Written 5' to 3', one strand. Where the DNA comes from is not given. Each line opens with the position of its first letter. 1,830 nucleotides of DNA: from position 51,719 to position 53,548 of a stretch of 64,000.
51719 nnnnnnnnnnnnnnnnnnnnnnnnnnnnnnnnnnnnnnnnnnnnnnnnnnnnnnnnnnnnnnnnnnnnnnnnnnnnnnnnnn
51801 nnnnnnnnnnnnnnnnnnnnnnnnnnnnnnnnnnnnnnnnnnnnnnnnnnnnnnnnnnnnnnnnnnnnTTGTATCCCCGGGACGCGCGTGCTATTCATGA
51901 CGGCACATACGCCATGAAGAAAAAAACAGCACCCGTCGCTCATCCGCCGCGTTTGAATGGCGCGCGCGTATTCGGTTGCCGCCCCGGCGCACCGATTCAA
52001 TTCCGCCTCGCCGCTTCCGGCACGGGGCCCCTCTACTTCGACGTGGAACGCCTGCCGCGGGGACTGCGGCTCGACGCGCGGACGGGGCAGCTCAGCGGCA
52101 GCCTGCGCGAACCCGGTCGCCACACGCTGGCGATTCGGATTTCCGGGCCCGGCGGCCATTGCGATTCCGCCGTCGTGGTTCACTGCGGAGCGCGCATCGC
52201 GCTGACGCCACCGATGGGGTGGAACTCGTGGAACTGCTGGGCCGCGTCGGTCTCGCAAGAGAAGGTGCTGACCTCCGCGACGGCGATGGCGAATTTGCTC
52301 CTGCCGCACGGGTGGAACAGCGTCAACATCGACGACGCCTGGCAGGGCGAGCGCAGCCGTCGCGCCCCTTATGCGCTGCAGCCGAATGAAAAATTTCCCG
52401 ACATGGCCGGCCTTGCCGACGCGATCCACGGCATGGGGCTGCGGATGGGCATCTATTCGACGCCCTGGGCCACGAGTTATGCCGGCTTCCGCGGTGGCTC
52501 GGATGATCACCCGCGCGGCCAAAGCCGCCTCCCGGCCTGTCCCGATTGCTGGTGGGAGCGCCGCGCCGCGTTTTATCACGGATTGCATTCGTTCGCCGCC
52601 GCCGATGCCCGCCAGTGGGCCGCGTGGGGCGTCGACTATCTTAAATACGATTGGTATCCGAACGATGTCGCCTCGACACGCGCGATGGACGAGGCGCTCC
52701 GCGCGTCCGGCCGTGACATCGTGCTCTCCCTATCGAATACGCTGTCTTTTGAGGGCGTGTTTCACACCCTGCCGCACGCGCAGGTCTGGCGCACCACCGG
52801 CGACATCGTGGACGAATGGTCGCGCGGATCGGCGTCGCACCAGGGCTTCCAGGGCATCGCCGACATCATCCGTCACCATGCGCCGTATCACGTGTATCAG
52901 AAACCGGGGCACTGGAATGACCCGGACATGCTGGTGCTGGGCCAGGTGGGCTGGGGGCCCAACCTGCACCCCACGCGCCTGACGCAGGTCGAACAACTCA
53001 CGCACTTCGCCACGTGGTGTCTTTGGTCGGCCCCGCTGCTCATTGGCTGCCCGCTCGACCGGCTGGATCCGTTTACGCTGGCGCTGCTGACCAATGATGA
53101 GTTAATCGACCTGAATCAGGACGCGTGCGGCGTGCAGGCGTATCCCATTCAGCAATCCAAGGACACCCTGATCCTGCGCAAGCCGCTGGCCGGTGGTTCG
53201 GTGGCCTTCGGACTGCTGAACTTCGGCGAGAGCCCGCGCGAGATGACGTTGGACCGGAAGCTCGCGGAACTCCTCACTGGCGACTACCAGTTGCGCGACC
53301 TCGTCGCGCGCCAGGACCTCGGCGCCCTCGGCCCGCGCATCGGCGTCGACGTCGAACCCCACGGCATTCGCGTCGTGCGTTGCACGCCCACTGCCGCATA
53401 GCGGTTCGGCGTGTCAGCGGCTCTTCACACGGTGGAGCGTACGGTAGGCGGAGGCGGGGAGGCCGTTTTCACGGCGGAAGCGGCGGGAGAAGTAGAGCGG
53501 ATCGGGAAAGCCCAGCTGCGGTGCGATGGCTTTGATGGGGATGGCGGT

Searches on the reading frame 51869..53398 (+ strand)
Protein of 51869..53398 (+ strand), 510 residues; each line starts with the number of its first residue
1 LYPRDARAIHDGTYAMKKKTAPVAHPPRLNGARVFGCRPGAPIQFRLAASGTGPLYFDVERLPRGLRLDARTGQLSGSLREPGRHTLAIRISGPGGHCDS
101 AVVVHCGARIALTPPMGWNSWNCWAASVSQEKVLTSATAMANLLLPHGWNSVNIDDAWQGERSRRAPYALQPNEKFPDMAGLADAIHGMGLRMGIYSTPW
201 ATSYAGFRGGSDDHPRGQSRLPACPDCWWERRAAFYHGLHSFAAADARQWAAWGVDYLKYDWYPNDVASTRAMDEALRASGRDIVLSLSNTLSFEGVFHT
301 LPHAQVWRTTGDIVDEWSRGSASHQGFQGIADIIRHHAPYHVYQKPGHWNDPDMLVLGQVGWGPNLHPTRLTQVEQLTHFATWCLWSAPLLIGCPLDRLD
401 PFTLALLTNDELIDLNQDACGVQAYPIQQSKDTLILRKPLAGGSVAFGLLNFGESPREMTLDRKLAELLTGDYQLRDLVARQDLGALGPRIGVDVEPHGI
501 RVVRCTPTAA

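Call 25: search_protein_families(library=pfam, proteins=[window:51869-53398:+], max_evalue=0.001)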
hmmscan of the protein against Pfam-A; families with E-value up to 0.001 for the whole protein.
window:51869-53398:+ (510 aa): 2 families
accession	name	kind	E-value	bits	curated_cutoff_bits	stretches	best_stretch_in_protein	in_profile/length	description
PF16499.11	Melibiase_2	-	8.8e-29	101.1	23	2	234-418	105-284/284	Alpha galactosidase A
PF17801.7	Melibiase_C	-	5.7e-10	39.6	22.9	1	435-504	6-70/71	Alpha galactosidase C-terminal beta sandwich domain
